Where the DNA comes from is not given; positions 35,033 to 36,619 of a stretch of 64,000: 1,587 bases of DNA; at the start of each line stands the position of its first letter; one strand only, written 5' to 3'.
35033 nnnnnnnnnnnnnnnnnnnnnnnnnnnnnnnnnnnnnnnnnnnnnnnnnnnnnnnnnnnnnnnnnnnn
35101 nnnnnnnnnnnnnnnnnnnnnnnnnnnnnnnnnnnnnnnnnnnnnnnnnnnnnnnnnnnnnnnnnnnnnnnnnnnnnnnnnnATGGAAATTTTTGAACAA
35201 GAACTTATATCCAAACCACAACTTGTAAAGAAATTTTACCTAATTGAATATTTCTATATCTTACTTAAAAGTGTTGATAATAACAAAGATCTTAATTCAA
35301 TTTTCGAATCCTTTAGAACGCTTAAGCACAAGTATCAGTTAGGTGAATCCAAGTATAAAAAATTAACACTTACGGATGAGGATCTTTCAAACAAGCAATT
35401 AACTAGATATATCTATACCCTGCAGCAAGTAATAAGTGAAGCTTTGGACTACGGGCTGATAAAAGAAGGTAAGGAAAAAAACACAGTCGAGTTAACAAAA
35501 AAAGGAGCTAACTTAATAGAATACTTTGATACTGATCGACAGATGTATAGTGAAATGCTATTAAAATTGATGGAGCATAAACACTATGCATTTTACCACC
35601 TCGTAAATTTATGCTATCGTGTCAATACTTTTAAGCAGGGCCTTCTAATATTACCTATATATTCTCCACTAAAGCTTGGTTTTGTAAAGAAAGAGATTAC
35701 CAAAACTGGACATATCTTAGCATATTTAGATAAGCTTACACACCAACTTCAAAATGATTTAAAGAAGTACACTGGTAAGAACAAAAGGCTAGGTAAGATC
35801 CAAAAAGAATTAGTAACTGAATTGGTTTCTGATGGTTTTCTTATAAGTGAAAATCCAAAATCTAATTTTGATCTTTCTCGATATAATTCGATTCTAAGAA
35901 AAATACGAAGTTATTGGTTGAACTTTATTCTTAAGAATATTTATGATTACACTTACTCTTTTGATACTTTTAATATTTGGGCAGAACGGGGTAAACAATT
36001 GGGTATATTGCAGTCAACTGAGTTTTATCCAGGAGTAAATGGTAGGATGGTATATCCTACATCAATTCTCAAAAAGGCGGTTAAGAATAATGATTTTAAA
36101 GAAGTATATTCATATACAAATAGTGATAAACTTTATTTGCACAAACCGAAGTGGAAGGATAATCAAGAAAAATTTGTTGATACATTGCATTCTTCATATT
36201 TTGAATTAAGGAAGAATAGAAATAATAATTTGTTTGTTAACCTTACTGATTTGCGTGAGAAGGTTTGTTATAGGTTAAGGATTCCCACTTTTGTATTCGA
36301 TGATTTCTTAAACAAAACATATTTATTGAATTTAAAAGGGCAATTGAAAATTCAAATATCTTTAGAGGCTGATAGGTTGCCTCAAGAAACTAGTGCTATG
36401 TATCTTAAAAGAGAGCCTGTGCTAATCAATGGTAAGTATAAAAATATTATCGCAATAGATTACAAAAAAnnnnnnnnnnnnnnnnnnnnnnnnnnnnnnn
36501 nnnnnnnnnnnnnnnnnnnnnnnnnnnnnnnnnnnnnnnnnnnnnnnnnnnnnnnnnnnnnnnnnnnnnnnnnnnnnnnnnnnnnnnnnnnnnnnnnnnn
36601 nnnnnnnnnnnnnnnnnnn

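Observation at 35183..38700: Four-gene operon (wHTH-like protein, divergent P-loop ATPase, small acidic protein, PIN nuclease) that fits no named system: candidate undescribed anti-phage or abortive-infection system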

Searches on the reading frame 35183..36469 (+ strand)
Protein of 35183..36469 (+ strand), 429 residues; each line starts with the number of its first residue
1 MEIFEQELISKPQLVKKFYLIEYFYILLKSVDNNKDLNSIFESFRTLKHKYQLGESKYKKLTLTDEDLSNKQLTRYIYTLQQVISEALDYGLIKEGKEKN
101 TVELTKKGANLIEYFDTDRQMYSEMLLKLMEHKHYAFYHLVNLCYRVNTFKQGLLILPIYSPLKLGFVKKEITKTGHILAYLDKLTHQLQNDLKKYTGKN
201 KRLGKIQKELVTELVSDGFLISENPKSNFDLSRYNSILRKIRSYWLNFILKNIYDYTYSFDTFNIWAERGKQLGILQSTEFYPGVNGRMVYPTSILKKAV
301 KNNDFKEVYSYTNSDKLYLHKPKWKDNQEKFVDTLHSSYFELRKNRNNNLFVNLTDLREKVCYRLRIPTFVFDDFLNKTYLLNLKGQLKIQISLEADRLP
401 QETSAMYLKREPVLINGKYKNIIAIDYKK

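Call 3: search_protein_families(library=pfam, proteins=[window:35183-36469:+], max_evalue=1)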
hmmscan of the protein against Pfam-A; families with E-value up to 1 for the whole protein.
window:35183-36469:+ (429 aa): 1 family
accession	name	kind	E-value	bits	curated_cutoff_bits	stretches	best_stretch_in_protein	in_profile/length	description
PF10902.13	WYL_2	-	0.064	14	26.7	1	91-123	34-66/74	WYL_2, Sm-like SH3 beta-barrel fold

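Call 4: search_protein_families(library=padloc, proteins=[window:35183-36469:+], max_evalue=1)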
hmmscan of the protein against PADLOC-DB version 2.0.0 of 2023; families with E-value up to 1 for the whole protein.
window:35183-36469:+ (429 aa): 0 families

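Call 5: search_protein_families(library=ncbifam, proteins=[window:35183-36469:+], max_evalue=1)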
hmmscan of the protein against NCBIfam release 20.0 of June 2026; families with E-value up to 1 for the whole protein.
window:35183-36469:+ (429 aa): 1 family
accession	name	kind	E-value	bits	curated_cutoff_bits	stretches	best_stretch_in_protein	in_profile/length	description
NF007139.0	PRK09585.1-3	equivalog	0.23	10.5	367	1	180-228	195-243/370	anhydro-N-acetylmuramic acid kinase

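Call 8: search_protein_families(library=phrogs, proteins=[window:35183-36469:+], max_evalue=1)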
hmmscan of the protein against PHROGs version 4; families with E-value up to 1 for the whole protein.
window:35183-36469:+ (429 aa): 3 families
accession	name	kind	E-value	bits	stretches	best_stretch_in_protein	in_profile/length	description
phrog_23774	-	unknown function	0.031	15.1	1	46-86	91-131/145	-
phrog_1726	-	transcription regulation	0.093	13.5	1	300-349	76-126/264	anti-repressor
phrog_29815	-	unknown function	0.5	11.5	0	306-341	11-46/60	-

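Call 14: find_homologous_proteins(query=window:35183-36469:+)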
Query window:35183-36469:+ (429 aa): 325 proteins with E <= 0.001 among 5683 candidates; the best 120 are listed.
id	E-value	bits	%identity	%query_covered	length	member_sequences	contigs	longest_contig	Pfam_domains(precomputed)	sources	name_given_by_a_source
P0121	1.8e-237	806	83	100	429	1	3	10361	-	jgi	jgi:hypothetical protein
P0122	1.5e-225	767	80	100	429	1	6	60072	-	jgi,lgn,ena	-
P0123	3.2e-222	756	79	100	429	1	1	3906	-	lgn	-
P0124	2.8e-151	522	59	100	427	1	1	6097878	-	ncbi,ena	-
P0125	2.4e-149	516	57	97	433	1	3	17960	-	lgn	-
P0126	2.4e-147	509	55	99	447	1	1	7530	-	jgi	jgi:hypothetical protein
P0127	1.6e-141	490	55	100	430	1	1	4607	-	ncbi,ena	-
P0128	2.2e-141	490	56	100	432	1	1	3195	-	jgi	jgi:hypothetical protein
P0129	4.7e-141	489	56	97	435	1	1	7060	-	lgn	-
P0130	3.4e-140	486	54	100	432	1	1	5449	-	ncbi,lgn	-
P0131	9.3e-138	478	53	98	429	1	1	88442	-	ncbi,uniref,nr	ncbi:hypothetical protein [Winogradskyella psychrotolerans]|uniref:hypothetical protein n=1 Tax=Wino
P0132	9.9e-138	478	54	100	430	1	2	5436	-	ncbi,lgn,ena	-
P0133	1.3e-137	477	52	100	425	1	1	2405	-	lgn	-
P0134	3.8e-137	476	52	100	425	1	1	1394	-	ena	-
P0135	1.7e-136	474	53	98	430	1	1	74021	-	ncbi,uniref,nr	ncbi:hypothetical protein QSE00_19290 [Arenibacter sp. M-2]|uniref:hypothetical protein n=1 Tax=Aren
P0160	5.0e-130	452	52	99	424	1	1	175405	-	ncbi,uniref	ncbi:hypothetical protein ACFX5E_07920 [Flavobacterium sp. LS2P90]|uniref:Initiator Rep protein doma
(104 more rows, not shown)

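Call 19: search_solved_structures(query=A2, max_evalue=10)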
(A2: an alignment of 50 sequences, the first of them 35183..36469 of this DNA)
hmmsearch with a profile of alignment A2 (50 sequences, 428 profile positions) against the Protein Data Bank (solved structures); distinct sequences matched with E-value up to 10: 0.

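Call 29: predict_structure(alignment_id=A2)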
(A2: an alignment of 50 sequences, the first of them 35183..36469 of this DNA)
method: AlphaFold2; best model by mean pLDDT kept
length: 429 residues; sequences in the alignment: 50
mean_pLDDT: 85.5   pTM: 0.84
mean pLDDT of the five models: 85.5, 84.9, 84.5, 84.4, 84.3
residues with pLDDT >= 90: 266; 70-90: 108; 50-70: 22; < 50: 33
segments of 3 or more residues with pLDDT < 50: 1-4, 57-59, 396-419
pLDDT, mean of each block of 10 residues (from residue 1): 59 77 95 95 91 61 63 88 94 94 97 94 95 94 87 88 92 94 95 87 94 85 90 91 94 92 94 93 83 96 96 96 96 94 76 87 94 91 86 56 36 40 73
secondary structure, 60 per line:
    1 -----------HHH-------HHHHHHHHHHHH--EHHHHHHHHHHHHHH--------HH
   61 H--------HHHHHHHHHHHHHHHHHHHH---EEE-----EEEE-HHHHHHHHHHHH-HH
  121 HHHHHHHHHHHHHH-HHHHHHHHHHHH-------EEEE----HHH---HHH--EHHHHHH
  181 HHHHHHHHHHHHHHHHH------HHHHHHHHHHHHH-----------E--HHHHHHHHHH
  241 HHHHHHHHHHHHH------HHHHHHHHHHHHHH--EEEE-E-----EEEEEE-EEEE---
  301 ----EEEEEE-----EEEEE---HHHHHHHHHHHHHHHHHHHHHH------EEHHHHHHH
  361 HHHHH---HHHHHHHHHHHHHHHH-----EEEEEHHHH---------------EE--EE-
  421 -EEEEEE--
elements in order: H22-33 H37-50 H70-89 E93-95 E101-104 H106-117 H119-134 H136-147 E155-158 H175-197 H204-216 H231-253 H260-273 E276-279 E287-292 E294-297 E305-310 E316-320 H324-345 H354-365 H369-384 E390-394 H395-398 E422-427

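Call 32: fold_search(model_id=the predicted structure, library=pdb)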
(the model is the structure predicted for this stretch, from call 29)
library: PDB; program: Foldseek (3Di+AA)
matches with E <= 10: 421; with E <= 0.001: 0
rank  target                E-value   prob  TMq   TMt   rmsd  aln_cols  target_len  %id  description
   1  5lqw_C                1.7e-01  0.38  0.16  0.04  16.8       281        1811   10  yeast activated spliceosome (released 2016-10-05)
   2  6s8o                  1.9e-01  0.25  0.14  0.04  17.6       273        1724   12  Human Brr2 Helicase Region M641C/A1582C (released 2020-01-22)
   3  4f92                  2.2e-01  0.28  0.15  0.05  15.9       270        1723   15  Brr2 Helicase Region S1087L (released 2012-10-17)
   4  9xzj_C                2.2e-01  0.06  0.13  0.09  23.8       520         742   10  Cryo-EM structure of F-box helicase 1 (FBH1) bound to an SCF ubiquitin ligase complex and a 3-way DNA fork (consensus  (released 2026-01-28)
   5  5dca_A                2.4e-01  0.30  0.15  0.04  17.0       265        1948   10  Crystal structure of yeast full length Brr2 in complex with Prp8 Jab1 domain (released 2015-12-16)
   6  2qby_B                2.5e-01  0.93  0.15  0.17   6.0       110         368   17  Crystal structure of a heterodimer of Cdc6/Orc1 initiators bound to origin DNA (from S. solfataricus) (released 2007-09-11)
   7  9xzk_C                2.5e-01  0.05  0.11  0.10  22.2       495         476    9  Cryo-EM structure of F-box helicase 1 (FBH1) bound to an SCF ubiquitin ligase complex and a 3-way DNA fork (head struc (released 2026-01-28)
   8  8ro0_B                2.7e-01  0.16  0.15  0.04  23.7       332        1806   13  Structure of the C. elegans Intron Lariat Spliceosome primed for disassembly (ILS') (released 2024-08-07)
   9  8rc0_B                3.0e-01  0.30  0.16  0.05  14.9       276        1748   13  Structure of the human 20S U5 snRNP (released 2024-03-27)
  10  5gm6_B                3.1e-01  0.33  0.16  0.04  17.2       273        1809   11  Cryo-EM structure of the activated spliceosome (Bact complex) at 3.5 angstrom resolution (released 2016-09-21)
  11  8q7x_B                3.1e-01  0.28  0.16  0.05  15.9       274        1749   14  Structure of the recycling U5 snRNP bound to chaperone CD2BP2 (State 4) (released 2024-04-17)
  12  1r7j                  3.5e-01  0.94  0.15  0.57   8.5       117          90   19  Crystal structure of the DNA-binding protein Sso10a from Sulfolobus solfataricus (released 2004-07-20)
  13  3jcm_N                3.8e-01  0.25  0.17  0.05  16.8       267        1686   13  Cryo-EM structure of the spliceosomal U4/U6.U5 tri-snRNP (released 2016-02-24)
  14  8e4y                  3.8e-01  0.11  0.14  0.10  18.7       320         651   11  Cryo-EM structure of human glycerol-3-phosphate acyltransferase 1 (GPAT1) in complex with 2-oxohexadecyl-CoA (released 2022-12-21)
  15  7shk_A                3.8e-01  0.05  0.12  0.09  24.7       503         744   10  Structure of Xenopus laevis CRL2Lrr1 (State 1) (released 2021-12-08)
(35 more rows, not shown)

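Call 56: search_protein_families(library=pfam, alignment_id=A2, max_evalue=0.05)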
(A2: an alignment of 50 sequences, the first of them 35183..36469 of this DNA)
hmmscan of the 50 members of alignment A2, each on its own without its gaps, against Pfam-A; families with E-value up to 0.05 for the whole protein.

A. member 1, window:35183-36469:+ (429 aa): 0 families

B. families by the number of members that match (of 50 scanned): 11 families
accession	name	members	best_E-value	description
PF14993.11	Neuropeptide_S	3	0.016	Neuropeptide S precursor protein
PF14947.12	HTH_45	2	0.0014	Winged helix-turn-helix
PF04845.19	PurA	2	0.0038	PurA ssDNA and RNA-binding protein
PF24409.1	wHTH-PRTase_assc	2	0.02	wHTH-PRTase associated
PF23285.1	DUF7078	1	0.01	Domain of unknown function (DUF7078)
PF18972.5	Wheel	1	0.014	Cns1/TTC4 Wheel domain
PF02443.22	Circo_capsid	1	0.024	Circovirus capsid protein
PF12119.13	DUF3581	1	0.035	Protein of unknown function (DUF3581)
PF18507.7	WW_1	1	0.037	WW domain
PF13343.11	SBP_bac_6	1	0.037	Bacterial extracellular solute-binding protein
PF03851.20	UvdE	1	0.037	UV-endonuclease UvdE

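Call 58: fold_search(model_id=the predicted structure, library=viral)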
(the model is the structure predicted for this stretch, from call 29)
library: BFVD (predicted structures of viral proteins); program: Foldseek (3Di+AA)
matches with E <= 10: 223; with E <= 0.001: 0
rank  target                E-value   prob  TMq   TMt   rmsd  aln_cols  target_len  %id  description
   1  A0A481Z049            6.1e-02  0.09  0.12  0.07  26.7       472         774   11  Cullin-like protein [Mimivirus LCMiAC01]
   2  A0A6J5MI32            1.6e-01  0.99  0.14  0.65   3.5        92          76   13  Uncharacterized protein [uncultured Caudovirales phage]
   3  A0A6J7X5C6            2.3e-01  0.13  0.10  0.19  19.8       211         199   11  Uncharacterized protein [uncultured Caudovirales phage]
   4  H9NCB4                2.6e-01  0.98  0.13  0.17   5.8        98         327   11  (no name in the UniProt tables at hand)
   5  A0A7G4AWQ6            2.7e-01  0.96  0.15  0.13   8.1       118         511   12  (no name in the UniProt tables at hand)
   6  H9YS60                3.0e-01  0.96  0.13  0.24   4.6        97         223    8  (no name in the UniProt tables at hand)
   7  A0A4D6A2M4            3.2e-01  0.89  0.17  0.48   5.4       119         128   13  (no name in the UniProt tables at hand)
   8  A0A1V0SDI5            4.2e-01  0.04  0.10  0.08  25.3       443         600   11  Cullin family protein [Indivirus ILV1]
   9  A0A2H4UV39            4.9e-01  0.05  0.12  0.11  21.2       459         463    9  Uncharacterized protein [Bodo saltans virus]
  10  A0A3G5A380            5.1e-01  0.72  0.15  0.10   8.8       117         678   18  DEAD/SNF2-like helicase [Gaeavirus sp.]
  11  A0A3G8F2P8            6.0e-01  0.80  0.13  0.64   6.1       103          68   11  (no name in the UniProt tables at hand)
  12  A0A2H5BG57            6.6e-01  0.72  0.14  0.37   6.3       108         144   12  (no name in the UniProt tables at hand)
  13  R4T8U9                7.8e-01  0.75  0.13  0.21  11.6       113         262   10  Uncharacterized protein [Haloarcula hispanica tailed virus 1]
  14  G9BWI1                7.8e-01  0.16  0.15  0.14  13.0       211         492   12  (no name in the UniProt tables at hand)
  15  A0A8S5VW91            8.2e-01  0.03  0.13  0.14  25.2       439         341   12  (no name in the UniProt tables at hand)
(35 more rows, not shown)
